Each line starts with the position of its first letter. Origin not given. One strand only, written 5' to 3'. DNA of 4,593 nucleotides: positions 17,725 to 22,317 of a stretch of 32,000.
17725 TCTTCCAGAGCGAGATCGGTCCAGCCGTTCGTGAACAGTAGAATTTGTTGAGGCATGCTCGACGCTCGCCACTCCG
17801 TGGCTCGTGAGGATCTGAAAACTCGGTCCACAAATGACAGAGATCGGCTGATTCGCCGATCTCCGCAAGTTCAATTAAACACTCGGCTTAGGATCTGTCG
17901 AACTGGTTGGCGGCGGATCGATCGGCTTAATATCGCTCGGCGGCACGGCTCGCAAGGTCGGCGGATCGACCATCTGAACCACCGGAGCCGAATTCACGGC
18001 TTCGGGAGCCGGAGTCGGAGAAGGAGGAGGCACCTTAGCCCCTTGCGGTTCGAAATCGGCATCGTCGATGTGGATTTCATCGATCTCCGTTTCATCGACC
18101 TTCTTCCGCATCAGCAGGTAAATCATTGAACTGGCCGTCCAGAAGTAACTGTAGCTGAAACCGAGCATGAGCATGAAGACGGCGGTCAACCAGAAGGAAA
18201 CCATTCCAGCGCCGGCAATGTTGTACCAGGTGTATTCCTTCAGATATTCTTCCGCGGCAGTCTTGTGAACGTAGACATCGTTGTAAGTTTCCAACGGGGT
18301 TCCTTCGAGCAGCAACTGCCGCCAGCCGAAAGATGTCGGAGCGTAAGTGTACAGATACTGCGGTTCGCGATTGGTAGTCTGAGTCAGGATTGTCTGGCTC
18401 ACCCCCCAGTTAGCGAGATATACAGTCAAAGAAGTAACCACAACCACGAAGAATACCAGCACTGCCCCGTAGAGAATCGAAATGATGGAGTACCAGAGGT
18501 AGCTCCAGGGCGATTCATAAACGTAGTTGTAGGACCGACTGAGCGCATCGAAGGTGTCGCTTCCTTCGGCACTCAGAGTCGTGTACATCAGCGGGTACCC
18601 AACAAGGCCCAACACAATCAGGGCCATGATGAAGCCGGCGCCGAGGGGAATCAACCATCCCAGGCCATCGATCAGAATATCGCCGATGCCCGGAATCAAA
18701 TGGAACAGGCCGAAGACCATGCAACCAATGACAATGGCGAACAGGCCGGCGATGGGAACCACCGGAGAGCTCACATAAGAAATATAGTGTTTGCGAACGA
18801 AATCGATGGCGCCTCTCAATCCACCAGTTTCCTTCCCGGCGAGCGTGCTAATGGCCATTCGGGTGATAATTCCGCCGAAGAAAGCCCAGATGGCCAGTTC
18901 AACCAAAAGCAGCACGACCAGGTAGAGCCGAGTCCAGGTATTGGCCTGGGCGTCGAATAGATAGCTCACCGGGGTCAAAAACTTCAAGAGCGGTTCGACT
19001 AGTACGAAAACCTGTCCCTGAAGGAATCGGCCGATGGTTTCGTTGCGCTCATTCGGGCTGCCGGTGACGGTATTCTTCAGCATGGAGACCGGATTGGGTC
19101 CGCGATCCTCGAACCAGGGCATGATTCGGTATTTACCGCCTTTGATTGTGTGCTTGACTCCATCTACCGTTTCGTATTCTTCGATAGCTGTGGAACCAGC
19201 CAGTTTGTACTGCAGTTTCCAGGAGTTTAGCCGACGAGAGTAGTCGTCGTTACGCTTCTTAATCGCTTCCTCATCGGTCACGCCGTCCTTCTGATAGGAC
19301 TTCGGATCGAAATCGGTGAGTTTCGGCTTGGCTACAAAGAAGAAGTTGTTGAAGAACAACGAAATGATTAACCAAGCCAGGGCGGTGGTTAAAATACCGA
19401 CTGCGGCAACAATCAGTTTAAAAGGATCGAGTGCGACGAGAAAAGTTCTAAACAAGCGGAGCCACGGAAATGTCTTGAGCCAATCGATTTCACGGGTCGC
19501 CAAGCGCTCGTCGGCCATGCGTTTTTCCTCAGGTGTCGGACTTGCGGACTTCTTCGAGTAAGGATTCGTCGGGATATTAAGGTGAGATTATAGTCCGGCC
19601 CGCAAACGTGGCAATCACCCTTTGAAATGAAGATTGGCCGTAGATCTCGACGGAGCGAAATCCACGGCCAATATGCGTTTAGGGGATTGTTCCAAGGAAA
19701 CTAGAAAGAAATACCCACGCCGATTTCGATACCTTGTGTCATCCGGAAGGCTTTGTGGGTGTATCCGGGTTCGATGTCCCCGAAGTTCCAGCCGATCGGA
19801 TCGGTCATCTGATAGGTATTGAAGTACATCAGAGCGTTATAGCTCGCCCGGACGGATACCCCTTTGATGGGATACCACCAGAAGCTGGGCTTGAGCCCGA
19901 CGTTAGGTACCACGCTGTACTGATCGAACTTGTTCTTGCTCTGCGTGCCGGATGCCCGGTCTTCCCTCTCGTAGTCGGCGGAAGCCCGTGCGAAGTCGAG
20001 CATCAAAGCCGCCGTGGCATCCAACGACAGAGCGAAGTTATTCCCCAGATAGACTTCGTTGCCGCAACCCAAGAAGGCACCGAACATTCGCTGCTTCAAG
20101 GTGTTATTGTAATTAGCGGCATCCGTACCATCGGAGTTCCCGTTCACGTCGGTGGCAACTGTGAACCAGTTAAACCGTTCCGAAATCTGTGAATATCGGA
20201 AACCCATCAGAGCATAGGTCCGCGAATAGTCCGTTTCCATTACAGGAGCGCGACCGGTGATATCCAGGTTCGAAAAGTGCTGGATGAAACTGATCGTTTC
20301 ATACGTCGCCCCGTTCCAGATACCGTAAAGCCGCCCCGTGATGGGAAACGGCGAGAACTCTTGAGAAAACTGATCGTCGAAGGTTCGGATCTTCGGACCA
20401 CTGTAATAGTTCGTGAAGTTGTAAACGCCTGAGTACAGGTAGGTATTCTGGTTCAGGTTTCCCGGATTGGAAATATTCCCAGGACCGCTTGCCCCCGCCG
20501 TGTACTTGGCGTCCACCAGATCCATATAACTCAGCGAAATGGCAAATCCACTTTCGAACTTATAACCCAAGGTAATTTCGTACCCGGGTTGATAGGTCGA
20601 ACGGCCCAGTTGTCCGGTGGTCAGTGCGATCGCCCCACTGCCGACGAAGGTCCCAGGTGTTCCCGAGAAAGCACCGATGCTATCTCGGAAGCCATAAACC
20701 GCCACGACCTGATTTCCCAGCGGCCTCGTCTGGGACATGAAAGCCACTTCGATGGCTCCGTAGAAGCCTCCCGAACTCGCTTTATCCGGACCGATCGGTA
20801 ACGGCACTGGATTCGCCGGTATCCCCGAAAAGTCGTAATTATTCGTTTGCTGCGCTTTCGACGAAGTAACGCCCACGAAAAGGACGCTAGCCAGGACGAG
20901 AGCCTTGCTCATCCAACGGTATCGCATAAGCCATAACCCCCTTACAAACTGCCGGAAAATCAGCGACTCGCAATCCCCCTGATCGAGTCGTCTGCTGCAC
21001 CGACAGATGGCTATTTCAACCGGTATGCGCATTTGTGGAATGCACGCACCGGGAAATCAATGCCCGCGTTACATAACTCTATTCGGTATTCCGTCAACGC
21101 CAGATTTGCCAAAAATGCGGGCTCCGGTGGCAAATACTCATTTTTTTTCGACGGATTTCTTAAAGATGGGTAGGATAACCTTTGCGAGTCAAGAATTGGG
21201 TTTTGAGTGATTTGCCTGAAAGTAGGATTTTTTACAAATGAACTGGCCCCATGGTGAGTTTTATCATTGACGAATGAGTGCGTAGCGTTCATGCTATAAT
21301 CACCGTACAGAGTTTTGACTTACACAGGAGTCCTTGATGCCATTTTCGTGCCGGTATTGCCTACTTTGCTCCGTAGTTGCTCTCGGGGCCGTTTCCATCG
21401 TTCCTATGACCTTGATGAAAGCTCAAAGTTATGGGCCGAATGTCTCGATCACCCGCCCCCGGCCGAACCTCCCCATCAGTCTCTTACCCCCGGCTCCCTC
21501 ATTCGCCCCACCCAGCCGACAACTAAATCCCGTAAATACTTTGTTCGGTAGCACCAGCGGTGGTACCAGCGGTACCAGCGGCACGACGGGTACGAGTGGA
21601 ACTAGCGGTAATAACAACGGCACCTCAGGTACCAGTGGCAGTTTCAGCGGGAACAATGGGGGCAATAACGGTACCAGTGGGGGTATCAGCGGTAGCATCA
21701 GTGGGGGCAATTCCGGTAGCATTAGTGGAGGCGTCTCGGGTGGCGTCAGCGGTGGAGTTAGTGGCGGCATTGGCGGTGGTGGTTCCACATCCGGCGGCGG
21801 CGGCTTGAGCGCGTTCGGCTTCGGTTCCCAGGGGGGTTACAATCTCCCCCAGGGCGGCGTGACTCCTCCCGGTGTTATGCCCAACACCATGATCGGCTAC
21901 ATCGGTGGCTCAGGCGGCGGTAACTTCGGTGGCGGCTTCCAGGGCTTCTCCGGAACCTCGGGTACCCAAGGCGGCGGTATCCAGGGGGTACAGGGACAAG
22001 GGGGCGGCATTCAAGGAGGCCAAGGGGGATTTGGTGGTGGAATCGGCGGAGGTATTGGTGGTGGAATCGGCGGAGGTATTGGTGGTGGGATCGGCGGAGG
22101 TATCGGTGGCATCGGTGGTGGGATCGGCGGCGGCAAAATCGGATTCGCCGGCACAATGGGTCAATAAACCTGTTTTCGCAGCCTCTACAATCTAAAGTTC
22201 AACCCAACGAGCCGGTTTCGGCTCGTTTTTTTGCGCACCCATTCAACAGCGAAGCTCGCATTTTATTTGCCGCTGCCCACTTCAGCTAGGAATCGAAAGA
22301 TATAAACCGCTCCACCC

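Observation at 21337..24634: Three tandem paralogs encoding signal-peptide-bearing, ultra-glycine-rich proteins with no acidic residues in the mature part and no recognisable family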

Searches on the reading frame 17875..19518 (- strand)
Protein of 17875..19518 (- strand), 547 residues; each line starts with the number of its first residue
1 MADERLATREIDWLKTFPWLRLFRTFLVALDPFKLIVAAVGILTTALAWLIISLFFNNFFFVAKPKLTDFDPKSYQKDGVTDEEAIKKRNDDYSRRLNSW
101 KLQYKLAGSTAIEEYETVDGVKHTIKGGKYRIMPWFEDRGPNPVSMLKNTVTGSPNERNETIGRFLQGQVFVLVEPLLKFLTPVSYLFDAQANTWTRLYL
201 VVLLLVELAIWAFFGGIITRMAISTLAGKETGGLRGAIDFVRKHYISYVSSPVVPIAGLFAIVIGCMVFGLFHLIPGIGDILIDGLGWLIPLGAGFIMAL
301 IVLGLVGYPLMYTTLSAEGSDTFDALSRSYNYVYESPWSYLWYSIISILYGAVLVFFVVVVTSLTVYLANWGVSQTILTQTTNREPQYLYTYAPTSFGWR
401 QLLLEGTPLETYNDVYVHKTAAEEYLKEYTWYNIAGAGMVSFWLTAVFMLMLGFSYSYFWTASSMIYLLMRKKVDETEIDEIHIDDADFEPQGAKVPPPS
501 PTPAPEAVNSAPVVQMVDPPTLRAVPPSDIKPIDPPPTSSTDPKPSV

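Call 5: search_protein_families(library=pfam, proteins=[window:17875-19518:-], max_evalue=1)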
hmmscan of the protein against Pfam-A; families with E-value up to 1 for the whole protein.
window:17875-19518:- (547 aa): 2 families
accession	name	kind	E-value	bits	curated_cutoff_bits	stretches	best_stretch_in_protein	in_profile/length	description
PF25231.1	DUF7847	-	1.1e-07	31.8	28.7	1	185-370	27-212/252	Domain of unknown function (DUF7847)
PF15831.10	SMIM5_18_22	-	0.35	11.8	29.3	0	332-362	18-48/56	Small integral membrane protein 5/18/22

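Call 6: search_protein_families(library=ncbifam, proteins=[window:17875-19518:-], max_evalue=1)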
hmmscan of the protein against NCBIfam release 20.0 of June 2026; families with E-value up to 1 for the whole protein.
window:17875-19518:- (547 aa): 1 family
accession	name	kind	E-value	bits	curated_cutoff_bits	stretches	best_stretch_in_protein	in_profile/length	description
NF040983.1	BimA_second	exception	0.61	8.9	600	1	480-544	68-131/381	trimeric autotransporter actin-nucleating factor BimA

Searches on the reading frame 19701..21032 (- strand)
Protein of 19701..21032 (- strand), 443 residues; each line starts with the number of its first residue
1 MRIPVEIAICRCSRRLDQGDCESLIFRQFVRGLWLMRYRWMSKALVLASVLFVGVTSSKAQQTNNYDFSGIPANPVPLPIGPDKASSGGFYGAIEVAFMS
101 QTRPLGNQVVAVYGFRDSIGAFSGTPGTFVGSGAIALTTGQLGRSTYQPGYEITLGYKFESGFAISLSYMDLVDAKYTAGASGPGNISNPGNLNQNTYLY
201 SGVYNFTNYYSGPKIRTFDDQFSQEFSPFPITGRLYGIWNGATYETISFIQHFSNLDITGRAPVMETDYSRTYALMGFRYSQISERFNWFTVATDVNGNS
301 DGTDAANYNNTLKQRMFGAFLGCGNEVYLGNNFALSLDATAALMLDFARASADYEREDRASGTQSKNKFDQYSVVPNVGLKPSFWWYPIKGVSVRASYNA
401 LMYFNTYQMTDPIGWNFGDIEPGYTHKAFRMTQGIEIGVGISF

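Call 5: search_protein_families(library=pfam, proteins=[window:19701-21032:-], max_evalue=1)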
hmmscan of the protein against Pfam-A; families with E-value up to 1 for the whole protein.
window:19701-21032:- (443 aa): 2 families
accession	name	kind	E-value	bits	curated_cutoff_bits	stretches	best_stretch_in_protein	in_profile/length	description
PF05150.18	Legionella_OMP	-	8.9e-06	25.3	25.4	1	145-411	46-255/281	Legionella pneumophila major outer membrane protein precursor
PF07585.17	BBP7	-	0.0034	17.1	26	1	247-328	126-211/350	Putative beta barrel porin-7 (BBP7)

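Call 6: search_protein_families(library=ncbifam, proteins=[window:19701-21032:-], max_evalue=1)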
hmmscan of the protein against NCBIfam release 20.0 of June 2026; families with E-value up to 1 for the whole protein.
window:19701-21032:- (443 aa): 0 families

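Call 72: search_solved_structures(query=window:19701-21029:-, max_evalue=0.01)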
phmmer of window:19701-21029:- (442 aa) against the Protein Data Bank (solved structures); distinct sequences matched with E-value up to 0.01: 0.

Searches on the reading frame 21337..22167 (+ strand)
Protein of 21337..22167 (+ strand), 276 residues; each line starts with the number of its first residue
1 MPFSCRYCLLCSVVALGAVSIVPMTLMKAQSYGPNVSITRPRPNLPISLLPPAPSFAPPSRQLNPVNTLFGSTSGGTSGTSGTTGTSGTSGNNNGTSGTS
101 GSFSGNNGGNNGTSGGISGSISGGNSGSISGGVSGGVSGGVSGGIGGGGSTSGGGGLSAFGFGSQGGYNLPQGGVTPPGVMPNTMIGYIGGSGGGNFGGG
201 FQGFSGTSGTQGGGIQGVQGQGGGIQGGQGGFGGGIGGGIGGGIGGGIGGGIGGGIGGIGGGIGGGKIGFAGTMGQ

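Call 5: search_protein_families(library=pfam, proteins=[window:21337-22167:+], max_evalue=1)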
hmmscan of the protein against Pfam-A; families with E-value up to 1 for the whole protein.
window:21337-22167:+ (276 aa): 0 families

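Call 6: search_protein_families(library=ncbifam, proteins=[window:21337-22167:+], max_evalue=1)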
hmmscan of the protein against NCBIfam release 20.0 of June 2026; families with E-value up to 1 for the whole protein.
window:21337-22167:+ (276 aa): 0 families

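Call 21: list_cluster_members(proteins=[window:21337-22164:+, window:22630-23388:+, window:23804-24631:+, window:19701-21029:-, window:24693-26186:+, window:26200-29448:-, window:17875-19515:-])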
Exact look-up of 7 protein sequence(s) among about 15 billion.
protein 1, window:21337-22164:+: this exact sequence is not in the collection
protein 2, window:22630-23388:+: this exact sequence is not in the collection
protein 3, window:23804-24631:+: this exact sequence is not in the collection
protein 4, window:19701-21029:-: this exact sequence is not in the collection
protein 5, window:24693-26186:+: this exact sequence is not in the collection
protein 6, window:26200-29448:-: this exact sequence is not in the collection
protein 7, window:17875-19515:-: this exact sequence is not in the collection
